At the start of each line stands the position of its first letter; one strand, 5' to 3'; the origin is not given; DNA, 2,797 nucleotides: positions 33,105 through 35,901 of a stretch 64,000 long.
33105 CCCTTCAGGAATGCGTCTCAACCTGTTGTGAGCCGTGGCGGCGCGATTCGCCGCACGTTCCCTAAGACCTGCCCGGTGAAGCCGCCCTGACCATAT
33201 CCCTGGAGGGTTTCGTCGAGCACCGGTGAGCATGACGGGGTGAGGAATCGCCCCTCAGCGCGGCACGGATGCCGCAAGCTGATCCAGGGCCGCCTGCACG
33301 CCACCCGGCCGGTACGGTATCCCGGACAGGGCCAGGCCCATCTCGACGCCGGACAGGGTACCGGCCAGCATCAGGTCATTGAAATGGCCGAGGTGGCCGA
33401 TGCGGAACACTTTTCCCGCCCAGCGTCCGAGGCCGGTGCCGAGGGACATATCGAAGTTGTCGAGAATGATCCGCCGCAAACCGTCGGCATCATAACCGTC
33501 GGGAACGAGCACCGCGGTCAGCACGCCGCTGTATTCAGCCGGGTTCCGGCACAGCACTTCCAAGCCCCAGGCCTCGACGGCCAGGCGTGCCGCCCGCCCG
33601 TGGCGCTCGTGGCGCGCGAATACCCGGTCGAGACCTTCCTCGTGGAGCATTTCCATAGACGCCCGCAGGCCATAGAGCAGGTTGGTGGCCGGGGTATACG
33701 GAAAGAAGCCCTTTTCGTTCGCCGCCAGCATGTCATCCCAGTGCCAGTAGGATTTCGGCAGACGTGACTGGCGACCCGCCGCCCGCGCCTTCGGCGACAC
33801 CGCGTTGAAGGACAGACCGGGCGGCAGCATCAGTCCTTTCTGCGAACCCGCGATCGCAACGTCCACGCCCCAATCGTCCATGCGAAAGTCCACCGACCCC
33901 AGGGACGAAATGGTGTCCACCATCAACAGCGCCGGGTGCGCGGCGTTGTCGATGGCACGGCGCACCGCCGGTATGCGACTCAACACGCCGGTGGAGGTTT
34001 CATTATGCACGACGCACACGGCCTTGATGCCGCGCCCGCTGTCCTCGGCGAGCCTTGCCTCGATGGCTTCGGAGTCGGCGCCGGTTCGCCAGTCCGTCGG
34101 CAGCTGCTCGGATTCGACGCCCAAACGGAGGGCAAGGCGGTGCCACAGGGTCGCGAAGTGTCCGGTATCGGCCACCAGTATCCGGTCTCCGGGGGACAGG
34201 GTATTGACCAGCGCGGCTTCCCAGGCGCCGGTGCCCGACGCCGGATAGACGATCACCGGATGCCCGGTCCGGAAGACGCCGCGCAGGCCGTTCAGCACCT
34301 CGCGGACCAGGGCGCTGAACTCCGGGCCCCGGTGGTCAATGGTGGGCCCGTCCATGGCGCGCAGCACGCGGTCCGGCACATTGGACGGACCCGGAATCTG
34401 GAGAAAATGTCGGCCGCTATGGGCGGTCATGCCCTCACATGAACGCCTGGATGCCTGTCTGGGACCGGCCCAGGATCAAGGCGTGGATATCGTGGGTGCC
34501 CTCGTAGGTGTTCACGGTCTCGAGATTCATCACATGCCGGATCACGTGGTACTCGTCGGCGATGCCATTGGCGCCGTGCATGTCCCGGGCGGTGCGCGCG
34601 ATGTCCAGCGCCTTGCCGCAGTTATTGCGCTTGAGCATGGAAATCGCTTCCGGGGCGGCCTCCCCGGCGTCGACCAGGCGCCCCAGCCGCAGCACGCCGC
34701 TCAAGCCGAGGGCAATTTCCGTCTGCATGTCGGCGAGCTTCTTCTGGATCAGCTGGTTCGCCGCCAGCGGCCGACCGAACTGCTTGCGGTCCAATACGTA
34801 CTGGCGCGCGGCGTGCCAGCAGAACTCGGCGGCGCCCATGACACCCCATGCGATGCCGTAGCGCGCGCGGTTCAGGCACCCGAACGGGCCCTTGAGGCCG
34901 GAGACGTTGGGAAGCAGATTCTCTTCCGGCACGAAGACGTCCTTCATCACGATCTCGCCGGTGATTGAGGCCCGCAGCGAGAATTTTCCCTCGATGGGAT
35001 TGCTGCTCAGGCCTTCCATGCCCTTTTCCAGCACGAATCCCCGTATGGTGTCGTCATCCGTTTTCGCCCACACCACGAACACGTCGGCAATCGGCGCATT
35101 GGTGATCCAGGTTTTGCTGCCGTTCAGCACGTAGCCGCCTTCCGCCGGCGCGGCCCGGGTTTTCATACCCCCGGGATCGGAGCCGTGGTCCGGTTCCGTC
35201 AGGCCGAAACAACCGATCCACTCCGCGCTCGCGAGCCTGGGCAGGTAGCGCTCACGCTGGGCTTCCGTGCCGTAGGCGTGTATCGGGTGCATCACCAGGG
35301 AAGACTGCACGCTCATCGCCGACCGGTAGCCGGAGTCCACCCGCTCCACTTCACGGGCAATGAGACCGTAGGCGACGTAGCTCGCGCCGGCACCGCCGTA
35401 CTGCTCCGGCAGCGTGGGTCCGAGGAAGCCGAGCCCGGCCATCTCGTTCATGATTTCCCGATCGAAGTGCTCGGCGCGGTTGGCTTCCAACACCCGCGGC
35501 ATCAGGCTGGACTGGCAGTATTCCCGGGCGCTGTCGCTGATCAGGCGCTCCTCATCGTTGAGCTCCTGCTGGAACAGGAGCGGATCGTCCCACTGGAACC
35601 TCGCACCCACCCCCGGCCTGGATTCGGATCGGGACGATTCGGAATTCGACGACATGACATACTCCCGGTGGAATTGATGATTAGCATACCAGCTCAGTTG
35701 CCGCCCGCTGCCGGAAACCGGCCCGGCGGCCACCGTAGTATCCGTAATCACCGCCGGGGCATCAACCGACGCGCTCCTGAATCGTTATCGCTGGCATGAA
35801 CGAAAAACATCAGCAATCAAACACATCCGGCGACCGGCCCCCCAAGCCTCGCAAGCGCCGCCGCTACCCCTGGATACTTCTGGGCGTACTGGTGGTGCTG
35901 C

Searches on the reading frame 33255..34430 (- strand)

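Call 56: search_protein_families(library=pfam, proteins=[window:33255-34430:-], max_evalue=0.00001)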
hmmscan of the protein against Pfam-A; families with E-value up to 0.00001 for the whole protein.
window:33255-34430:- (391 aa): 1 family
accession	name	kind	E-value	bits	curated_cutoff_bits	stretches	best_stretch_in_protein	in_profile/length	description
PF00266.25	Aminotran_5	-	1.4e-19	70.8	21.5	1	13-285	6-291/371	Aminotransferase class-V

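Call 58: search_protein_families(library=ncbifam, proteins=[window:33255-34430:-], max_evalue=1e-30)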
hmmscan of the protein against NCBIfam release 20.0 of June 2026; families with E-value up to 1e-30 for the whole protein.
window:33255-34430:- (391 aa): 3 families
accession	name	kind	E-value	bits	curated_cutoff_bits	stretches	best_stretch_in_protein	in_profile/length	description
NF045640.1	AspGlyoxATaseBhcA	equivalog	1.6e-136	455.4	650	1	10-384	7-383/395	L-aspartate--glyoxylate aminotransferase BhcA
NF046070.1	PyrdoxPyrvTramin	equivalog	1.8e-48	165.2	600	1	13-350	11-347/369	pyridoxamine--pyruvate transaminase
TIGR03301.1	PhnW-AepZ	equivalog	5.4e-38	131.3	360.8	1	11-351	3-340/355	2-aminoethylphosphonate aminotransferase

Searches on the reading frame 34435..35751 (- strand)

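Call 56: search_protein_families(library=pfam, proteins=[window:34435-35751:-], max_evalue=0.00001)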
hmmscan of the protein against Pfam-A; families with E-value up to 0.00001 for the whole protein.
window:34435-35751:- (438 aa): 4 families
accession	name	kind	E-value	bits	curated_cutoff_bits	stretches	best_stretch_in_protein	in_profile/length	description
PF02771.21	Acyl-CoA_dh_N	-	1.3e-37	129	22.9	1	65-177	1-113/113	Acyl-CoA dehydrogenase, N-terminal domain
PF00441.29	Acyl-CoA_dh_1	-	4.8e-30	105.1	22.4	1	286-430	4-148/150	Acyl-CoA dehydrogenase, C-terminal domain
PF02770.24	Acyl-CoA_dh_M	-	5.4e-25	87.8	33.3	1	181-272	1-97/97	Acyl-CoA dehydrogenase, middle domain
PF08028.16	Acyl-CoA_dh_2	-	7.4e-07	30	22.7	1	299-419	2-132/134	Acyl-CoA dehydrogenase, C-terminal domain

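Call 58: search_protein_families(library=ncbifam, proteins=[window:34435-35751:-], max_evalue=1e-30)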
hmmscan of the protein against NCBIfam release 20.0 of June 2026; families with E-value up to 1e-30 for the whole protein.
window:34435-35751:- (438 aa): 11 families
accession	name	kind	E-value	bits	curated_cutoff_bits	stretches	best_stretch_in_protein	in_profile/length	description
NF052270.1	Staph_DH_FadE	equivalog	5.7e-75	252.5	600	1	55-438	12-400/400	acyl-CoA dehydrogenase FadE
NF058590.1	AcCoDHFadEBacil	equivalog_domain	1.2e-69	235.3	600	1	61-365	18-325/586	acyl-CoA dehydrogenase FadE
NF042972.1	AcrlCoAredClosAcrC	equivalog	6.5e-68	229.1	640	1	62-430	3-375/378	acryloyl-CoA reductase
NF045552.1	GlutCoADH_Des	equivalog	8.7e-68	229.3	470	1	62-434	3-382/387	glutaryl-CoA dehydrogenase Acd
NF053553.1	prodigi_MBC_PigA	equivalog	4.3e-50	170.9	500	1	63-429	4-377/381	prodigiosin MBC biosynthesis dehydrogenase PigA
NF042439.1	SulpropCoADesulf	equivalog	9.9e-48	162.8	600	1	73-422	2-361/379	3-sulfinopropanoyl-CoA desulfinase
NF043006.1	CyhCrbnylCoADH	equivalog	2.1e-47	161.9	650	1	65-430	5-374/380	cyclohexane-1-carbonyl-CoA dehydrogenase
NF045652.1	ProlPCPDhRedW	equivalog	3.3e-42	144.7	650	1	73-399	9-342/376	L-prolyl-[peptidyl-carrier protein] dehydrogenase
TIGR03207.1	cyc_hxne_CoA_dh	equivalog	5e-38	130.8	575.35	1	64-431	1-371/372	cyclohexanecarboxyl-CoA dehydrogenase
NF008997.0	PRK12341.1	equivalog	3.5e-33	115.2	537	1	63-430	4-375/382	acyl-CoA dehydrogenase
NF002885.1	PRK03354.1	equivalog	8.4e-32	110.6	540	1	63-430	4-372/378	crotonobetainyl-CoA dehydrogenase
